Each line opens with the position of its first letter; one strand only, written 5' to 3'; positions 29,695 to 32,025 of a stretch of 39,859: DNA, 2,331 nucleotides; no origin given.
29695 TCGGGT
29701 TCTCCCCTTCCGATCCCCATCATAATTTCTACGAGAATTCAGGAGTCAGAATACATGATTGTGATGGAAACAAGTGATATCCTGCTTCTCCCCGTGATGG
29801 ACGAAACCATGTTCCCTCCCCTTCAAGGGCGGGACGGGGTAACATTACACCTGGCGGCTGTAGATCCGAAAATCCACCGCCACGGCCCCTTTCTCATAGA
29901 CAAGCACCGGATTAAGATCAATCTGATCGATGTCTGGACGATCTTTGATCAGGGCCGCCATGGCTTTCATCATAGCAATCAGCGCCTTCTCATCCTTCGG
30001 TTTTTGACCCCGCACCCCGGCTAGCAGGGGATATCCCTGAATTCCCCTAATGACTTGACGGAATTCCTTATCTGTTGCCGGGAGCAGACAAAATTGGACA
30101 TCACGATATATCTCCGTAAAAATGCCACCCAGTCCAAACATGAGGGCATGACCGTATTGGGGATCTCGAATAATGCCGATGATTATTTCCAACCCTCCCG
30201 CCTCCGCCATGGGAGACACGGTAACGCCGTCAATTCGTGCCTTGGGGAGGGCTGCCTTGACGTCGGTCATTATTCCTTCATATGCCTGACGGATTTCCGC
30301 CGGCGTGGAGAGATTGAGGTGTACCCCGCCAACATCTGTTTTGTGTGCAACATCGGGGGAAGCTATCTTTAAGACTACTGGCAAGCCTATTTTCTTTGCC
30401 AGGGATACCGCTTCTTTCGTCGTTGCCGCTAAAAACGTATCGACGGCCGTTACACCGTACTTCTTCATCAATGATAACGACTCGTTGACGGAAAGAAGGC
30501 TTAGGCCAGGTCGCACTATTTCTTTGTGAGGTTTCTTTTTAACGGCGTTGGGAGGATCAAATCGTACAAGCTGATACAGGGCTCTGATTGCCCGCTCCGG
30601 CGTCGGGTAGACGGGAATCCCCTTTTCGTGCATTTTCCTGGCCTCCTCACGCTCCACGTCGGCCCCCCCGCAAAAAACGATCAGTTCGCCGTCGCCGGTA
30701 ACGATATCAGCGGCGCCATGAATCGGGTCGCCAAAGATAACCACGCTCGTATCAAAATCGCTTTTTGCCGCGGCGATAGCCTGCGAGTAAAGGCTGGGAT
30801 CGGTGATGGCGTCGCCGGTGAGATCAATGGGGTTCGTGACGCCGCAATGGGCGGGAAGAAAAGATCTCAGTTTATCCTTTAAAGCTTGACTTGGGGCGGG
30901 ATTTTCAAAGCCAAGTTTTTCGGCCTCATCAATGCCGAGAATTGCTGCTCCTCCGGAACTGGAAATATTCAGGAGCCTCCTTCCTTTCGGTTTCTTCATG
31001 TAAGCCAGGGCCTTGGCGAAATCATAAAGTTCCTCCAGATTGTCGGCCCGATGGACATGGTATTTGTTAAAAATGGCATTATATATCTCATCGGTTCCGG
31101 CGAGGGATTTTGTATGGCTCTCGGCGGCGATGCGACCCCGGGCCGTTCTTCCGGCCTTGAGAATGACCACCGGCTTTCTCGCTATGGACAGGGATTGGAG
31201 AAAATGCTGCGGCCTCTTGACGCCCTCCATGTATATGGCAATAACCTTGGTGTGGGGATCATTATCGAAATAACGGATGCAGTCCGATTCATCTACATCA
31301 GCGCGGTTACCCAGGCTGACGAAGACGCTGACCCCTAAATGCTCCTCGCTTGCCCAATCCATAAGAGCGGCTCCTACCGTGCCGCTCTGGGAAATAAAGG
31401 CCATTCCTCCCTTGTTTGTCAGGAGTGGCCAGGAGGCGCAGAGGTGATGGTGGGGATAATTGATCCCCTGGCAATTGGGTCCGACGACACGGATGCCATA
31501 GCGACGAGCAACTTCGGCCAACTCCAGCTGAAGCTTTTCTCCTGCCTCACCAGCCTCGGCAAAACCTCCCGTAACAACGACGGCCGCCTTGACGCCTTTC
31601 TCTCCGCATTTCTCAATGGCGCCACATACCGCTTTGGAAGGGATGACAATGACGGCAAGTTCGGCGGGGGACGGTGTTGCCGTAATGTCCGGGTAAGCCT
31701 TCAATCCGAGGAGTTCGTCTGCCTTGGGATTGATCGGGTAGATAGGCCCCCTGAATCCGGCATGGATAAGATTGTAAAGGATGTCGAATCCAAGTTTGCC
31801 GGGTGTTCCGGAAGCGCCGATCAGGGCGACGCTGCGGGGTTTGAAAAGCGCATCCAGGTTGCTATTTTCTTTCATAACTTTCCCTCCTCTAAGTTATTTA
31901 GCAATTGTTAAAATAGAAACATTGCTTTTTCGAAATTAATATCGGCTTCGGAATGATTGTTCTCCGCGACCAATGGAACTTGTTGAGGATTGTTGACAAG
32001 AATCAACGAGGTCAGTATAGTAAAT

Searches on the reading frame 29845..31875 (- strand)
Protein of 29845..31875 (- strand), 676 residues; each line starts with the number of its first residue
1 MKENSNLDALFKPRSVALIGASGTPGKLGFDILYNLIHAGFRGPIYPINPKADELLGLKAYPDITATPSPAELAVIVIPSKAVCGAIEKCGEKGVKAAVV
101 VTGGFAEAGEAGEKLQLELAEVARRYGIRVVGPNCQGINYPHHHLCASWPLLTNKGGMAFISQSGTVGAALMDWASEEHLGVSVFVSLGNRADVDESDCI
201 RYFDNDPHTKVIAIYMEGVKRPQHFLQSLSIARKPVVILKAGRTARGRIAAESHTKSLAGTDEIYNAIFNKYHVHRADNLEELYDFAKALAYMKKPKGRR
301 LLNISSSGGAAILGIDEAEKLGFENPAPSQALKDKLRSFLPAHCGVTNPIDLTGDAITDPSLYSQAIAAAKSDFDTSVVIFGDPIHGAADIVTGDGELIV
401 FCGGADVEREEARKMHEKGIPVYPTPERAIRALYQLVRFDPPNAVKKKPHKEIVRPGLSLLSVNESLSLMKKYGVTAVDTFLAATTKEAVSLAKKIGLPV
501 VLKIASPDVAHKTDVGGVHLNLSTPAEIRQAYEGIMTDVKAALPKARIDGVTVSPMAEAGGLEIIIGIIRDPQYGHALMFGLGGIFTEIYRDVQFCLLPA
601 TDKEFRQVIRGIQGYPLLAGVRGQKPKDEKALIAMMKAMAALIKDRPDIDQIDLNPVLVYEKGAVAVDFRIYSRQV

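Call 14: search_protein_families(library=ncbifam, proteins=[window:29845-31875:-], max_evalue=10)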
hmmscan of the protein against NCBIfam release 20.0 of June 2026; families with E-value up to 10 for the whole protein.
window:29845-31875:- (676 aa): 9 families
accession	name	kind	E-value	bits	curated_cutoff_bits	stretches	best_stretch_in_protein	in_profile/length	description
NF045494.1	AcCoALig_Archglob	equivalog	8.1e-150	500.3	1200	2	5-438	216-661/665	acetate--CoA ligase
NF045493.1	HydDutCoALig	equivalog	1.9e-141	473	1300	2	9-356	5-357/698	4-hydroxybutyrate--CoA ligase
TIGR02717.1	AcCoA-syn-alpha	equivalog_domain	9.9e-133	443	567.15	1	7-438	1-445/447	acetate--CoA ligase alpha subunit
NF045492.1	HydPropCoALig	equivalog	1.7e-128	429.9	1300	2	3-367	244-613/700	3-hydroxypropionate--CoA ligase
NF004230.0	PRK05678.1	equivalog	9.6e-15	54.5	336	1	70-245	65-239/291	succinate--CoA ligase subunit alpha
TIGR01019.1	sucCoAalpha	subfamily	3.3e-12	46.4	353.2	1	71-245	64-237/286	succinate--CoA ligase subunit alpha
NF010623.0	PRK14016.1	subfamily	0.00034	18.9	877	1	468-538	220-285/871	cyanophycin synthetase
NF001913.0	PRK00696.1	equivalog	0.024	13.6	370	1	468-573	10-117/388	ADP-forming succinate--CoA ligase subunit beta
TIGR02068.2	cya_phycin_syn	equivalog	0.026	12.5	850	1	468-540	219-286/862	cyanophycin synthetase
